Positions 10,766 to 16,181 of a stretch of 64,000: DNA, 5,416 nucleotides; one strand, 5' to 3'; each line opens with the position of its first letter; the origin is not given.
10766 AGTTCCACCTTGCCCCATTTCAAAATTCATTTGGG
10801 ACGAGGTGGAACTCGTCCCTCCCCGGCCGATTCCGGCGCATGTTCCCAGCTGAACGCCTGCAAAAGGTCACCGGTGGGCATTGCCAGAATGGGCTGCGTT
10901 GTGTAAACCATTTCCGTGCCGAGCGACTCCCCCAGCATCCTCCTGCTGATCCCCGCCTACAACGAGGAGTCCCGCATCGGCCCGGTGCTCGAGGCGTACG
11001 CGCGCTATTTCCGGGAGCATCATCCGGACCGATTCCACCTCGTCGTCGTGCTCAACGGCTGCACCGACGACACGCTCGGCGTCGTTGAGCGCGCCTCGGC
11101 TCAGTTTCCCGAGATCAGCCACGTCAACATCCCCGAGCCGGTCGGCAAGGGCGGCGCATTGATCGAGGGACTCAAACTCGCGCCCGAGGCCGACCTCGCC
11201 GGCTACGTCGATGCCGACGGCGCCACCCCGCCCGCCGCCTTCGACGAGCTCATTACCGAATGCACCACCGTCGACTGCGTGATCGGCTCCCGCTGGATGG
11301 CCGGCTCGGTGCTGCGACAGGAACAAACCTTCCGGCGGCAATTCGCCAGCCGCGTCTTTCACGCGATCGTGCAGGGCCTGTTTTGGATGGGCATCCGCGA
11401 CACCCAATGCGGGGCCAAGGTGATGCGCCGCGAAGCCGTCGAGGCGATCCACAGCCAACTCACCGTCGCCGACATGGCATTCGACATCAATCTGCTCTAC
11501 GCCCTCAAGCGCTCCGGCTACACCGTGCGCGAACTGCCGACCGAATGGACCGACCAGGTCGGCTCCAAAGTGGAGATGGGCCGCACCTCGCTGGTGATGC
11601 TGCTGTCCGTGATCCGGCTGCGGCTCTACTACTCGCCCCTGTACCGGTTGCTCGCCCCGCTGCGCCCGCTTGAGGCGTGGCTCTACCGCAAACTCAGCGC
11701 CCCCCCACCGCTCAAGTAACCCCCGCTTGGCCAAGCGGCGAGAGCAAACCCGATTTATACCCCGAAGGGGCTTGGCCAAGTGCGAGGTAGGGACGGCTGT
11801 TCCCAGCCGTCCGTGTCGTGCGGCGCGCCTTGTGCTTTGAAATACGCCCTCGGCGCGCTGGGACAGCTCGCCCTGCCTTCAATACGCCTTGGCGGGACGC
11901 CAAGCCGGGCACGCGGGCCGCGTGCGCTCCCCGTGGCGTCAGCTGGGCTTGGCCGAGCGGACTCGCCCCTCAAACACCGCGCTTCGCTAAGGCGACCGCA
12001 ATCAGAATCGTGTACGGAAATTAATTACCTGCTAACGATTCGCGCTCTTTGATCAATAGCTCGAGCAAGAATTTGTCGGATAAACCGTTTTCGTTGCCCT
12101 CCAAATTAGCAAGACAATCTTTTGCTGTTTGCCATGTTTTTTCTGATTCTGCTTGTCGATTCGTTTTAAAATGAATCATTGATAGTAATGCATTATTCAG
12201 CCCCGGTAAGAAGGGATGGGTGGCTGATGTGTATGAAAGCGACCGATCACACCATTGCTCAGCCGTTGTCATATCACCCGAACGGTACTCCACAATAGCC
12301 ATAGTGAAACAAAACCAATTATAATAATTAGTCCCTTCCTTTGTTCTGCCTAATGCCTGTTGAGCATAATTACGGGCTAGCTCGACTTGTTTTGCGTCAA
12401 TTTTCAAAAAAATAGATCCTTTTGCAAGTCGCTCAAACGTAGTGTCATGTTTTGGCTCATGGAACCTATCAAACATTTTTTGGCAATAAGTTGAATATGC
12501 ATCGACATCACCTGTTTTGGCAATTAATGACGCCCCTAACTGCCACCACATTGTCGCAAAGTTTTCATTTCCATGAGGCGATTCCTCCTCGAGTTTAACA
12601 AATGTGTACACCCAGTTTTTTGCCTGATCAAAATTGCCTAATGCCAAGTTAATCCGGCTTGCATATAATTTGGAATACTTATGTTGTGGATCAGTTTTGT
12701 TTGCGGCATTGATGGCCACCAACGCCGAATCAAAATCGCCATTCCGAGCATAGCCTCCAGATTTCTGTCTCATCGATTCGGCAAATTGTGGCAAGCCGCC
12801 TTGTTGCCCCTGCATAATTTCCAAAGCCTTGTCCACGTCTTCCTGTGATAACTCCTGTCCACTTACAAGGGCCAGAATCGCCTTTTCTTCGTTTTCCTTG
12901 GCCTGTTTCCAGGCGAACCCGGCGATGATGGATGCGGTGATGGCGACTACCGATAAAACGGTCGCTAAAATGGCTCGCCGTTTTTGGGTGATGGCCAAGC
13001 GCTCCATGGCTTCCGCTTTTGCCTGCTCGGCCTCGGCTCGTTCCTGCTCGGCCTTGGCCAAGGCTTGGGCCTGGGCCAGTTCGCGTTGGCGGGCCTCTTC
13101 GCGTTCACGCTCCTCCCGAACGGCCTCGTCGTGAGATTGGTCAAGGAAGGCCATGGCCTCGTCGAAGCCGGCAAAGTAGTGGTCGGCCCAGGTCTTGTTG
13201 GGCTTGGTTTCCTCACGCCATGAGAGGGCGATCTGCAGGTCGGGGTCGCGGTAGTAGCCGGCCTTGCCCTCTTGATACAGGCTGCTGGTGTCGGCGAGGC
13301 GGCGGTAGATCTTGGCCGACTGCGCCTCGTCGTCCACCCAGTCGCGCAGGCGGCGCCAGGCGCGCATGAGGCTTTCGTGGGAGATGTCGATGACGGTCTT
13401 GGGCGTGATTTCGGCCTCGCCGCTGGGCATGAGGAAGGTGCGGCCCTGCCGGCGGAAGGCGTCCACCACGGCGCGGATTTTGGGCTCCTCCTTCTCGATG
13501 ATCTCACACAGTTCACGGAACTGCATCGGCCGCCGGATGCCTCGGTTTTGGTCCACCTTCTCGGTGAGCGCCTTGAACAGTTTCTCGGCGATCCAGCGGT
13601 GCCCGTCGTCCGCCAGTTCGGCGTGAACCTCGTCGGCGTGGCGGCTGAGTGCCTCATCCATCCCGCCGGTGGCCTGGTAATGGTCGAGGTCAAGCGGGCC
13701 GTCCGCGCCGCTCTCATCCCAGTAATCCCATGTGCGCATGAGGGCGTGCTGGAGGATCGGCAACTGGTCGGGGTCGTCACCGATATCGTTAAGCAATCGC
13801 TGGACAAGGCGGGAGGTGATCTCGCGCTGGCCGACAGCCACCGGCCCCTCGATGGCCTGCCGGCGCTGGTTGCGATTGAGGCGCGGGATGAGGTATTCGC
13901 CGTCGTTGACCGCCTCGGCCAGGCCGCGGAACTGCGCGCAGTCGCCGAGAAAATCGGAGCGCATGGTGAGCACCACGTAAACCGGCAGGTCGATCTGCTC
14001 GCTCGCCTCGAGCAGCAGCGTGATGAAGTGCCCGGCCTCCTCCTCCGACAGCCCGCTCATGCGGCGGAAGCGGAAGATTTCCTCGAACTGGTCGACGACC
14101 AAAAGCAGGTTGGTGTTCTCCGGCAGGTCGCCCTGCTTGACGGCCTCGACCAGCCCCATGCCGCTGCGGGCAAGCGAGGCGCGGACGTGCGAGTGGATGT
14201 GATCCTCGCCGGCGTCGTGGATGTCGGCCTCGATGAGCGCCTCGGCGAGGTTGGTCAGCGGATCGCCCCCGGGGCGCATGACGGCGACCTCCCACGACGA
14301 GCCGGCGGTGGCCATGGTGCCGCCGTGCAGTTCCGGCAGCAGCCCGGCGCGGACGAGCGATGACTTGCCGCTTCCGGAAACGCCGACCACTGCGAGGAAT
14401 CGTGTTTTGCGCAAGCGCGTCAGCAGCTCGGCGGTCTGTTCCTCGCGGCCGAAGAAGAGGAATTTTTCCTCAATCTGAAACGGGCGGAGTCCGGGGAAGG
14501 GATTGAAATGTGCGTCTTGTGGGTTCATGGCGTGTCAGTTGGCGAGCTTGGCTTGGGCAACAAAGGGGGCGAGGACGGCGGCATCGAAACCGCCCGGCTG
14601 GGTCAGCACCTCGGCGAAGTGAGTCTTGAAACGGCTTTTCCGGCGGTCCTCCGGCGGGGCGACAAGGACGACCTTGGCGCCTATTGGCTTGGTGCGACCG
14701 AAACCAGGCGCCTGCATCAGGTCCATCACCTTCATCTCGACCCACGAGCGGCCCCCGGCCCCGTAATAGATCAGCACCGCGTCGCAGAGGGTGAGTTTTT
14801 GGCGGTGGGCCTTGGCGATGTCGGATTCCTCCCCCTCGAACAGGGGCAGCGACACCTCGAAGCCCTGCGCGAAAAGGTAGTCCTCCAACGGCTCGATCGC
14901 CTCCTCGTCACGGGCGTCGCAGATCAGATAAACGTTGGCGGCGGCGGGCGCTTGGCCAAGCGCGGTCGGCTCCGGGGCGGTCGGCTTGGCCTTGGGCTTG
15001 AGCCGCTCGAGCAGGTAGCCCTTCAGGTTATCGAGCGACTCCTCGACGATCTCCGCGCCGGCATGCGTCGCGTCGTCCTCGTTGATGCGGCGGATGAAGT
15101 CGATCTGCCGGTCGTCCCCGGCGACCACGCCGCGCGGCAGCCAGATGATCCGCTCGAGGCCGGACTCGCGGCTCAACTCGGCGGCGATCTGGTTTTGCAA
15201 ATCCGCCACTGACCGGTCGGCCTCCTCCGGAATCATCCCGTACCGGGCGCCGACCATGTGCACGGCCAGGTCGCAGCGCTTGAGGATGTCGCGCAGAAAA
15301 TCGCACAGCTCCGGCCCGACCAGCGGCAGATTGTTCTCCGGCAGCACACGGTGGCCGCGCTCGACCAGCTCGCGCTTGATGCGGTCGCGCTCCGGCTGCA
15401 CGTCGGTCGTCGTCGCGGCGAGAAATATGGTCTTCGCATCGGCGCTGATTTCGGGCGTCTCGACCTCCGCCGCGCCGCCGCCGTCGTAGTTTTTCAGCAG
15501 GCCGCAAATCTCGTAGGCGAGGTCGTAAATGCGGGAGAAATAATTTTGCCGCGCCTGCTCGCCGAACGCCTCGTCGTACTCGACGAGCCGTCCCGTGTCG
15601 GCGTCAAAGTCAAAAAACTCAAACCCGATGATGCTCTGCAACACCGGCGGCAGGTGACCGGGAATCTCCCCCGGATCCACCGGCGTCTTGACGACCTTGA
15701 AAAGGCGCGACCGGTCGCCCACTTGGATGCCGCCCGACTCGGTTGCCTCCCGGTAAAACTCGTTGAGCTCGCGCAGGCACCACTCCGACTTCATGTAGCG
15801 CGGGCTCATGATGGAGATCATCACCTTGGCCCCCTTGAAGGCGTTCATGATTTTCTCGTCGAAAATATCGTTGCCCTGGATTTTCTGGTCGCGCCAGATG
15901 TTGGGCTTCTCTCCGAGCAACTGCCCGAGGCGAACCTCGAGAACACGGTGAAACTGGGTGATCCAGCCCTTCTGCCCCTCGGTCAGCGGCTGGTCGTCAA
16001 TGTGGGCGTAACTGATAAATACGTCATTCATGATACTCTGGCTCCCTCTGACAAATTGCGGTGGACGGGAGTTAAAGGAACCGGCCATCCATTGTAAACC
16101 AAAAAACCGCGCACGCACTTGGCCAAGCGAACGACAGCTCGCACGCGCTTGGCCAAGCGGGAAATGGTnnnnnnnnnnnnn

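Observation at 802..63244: Highly iterated palindrome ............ (up to 18 bp), a HIP1-like genome-wide signal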

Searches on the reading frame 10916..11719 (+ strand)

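Call 33: search_protein_families(library=pfam, proteins=[window:10916-11719:+])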
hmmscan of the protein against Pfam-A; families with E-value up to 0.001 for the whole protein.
window:10916-11719:+ (267 aa): 2 families
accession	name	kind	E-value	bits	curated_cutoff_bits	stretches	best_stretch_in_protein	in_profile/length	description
PF00535.33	Glycos_transf_2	-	3.3e-16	60.1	23.3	1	11-177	3-166/168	Glycosyl transferase family 2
PF13641.12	Glyco_tranf_2_3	-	8.6e-12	46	27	1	6-202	1-199/230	Glycosyltransferase like family 2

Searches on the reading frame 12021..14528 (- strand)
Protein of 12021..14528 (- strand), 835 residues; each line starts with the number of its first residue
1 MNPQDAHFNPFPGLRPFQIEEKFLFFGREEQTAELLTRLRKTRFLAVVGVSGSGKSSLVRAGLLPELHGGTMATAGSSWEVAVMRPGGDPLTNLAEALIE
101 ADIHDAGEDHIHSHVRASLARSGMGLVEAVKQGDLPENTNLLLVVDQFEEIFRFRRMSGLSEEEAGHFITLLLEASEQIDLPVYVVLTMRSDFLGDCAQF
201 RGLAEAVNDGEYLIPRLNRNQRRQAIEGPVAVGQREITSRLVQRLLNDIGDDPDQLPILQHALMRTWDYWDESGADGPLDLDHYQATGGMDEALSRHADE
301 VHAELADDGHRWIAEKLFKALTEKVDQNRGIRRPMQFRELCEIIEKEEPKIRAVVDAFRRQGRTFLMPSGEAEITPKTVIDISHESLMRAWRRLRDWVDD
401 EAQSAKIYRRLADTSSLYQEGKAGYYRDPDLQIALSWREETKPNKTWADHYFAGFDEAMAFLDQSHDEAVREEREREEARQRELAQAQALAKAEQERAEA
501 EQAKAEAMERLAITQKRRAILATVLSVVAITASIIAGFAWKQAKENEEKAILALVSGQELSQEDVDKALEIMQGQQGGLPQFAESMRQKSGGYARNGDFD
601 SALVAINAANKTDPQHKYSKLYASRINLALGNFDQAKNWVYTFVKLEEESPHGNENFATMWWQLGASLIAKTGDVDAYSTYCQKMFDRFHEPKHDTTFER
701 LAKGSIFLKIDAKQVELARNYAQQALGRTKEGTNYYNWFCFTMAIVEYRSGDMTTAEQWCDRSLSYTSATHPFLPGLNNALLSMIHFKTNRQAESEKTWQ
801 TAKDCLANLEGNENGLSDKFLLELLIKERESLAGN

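Call 10: search_protein_families(library=pfam, proteins=[window:12021-14528:-])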
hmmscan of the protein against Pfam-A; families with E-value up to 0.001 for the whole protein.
window:12021-14528:- (835 aa): 4 families
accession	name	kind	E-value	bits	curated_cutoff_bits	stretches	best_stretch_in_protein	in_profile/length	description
PF20703.3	nSTAND1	-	1.2e-102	344.9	27.1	1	10-421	1-374/379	Novel STAND NTPase 1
PF13191.12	AAA_16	-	1.4e-06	29.4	32.6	1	25-149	2-142/167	AAA ATPase domain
PF25201.1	nSTAND6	-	4.6e-05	23.9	27.7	1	26-61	2-37/148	Novel STAND NTPase 6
PF07719.23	TPR_2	-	0.00018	21.8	27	0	592-616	10-34/34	Tetratricopeptide repeat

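Call 54: find_encoding_contigs(protein=window:12021-14528:-, flank=10000, max_places=3)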
Protein window:12021-14528:- (835 aa): 6 contigs read that carry it; 3 places shown.
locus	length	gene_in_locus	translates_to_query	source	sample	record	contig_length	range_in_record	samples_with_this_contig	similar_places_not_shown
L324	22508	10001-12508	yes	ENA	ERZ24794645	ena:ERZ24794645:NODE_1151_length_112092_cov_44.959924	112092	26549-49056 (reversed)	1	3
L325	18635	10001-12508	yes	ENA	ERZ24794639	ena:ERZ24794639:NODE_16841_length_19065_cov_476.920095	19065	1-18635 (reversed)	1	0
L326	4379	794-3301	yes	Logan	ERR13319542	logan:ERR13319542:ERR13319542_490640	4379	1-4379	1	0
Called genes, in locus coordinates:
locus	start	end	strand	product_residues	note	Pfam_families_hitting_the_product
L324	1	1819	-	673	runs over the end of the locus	PF00999:Na_H_Exchanger, PF02080:TrkA_C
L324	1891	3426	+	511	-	-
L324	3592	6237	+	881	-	-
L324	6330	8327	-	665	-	PF20308:TPR-S, PF13281:MAP3K_TRAF_bd, PF00211:Guanylate_cyc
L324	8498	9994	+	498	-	PF13676:TIR_2, PF01582:TIR (weak), PF13271:DUF4062 (weak)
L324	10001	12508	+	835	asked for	PF13191:AAA_16 (weak), PF20703:nSTAND1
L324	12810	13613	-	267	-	PF00535:Glycos_transf_2, PF13641:Glyco_tranf_2_3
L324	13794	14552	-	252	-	PF07963:N_methyl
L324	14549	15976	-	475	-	PF01011:PQQ (faint), PF13570:Beta-prop_ACSF4, PF13360:PQQ_2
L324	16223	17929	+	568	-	PF00884:Sulfatase, PF01663:Phosphodiest, PF16347:SGSH_C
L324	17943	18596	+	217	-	PF12796:Ank_2, PF13637:Ank_4 (weak), PF13857:Ank_5, PF00023:Ank, PF13606:Ank_3 (weak), PF13637:Ank_4 (weak), PF12796:Ank_2, PF13637:Ank_4 (weak), +1 more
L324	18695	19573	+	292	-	PF00698:Acyl_transf_1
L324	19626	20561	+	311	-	PF01022:HTH_5, PF12802:MarR_2, PF01209:Ubie_methyltran, PF05175:MTS, PF13489:Methyltransf_23, PF13847:Methyltransf_31, PF08241:Methyltransf_11, PF08242:Methyltransf_12, +3 more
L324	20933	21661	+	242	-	-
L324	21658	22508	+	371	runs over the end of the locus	PF13439:Glyco_transf_4, PF13579:Glyco_trans_4_4, PF20706:GT4-conflict, PF00534:Glycos_transf_1, PF13692:Glyco_trans_1_4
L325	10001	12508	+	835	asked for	PF13191:AAA_16 (weak), PF20703:nSTAND1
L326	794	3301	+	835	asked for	PF13191:AAA_16 (weak), PF20703:nSTAND1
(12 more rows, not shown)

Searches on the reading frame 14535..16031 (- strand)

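Call 34: search_protein_families(library=pfam, proteins=[window:14535-16031:-])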
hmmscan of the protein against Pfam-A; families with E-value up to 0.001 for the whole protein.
window:14535-16031:- (498 aa): 3 families
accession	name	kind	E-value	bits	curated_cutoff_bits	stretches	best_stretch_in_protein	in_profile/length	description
PF13676.11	TIR_2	-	1.1e-14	55.4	28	1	4-99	1-81/122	TIR domain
PF13271.11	DUF4062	-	3.9e-08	33.8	24.7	1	202-276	2-75/82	Domain of unknown function (DUF4062)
PF01582.25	TIR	-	5.2e-06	26.8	21.3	1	51-102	40-89/179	TIR domain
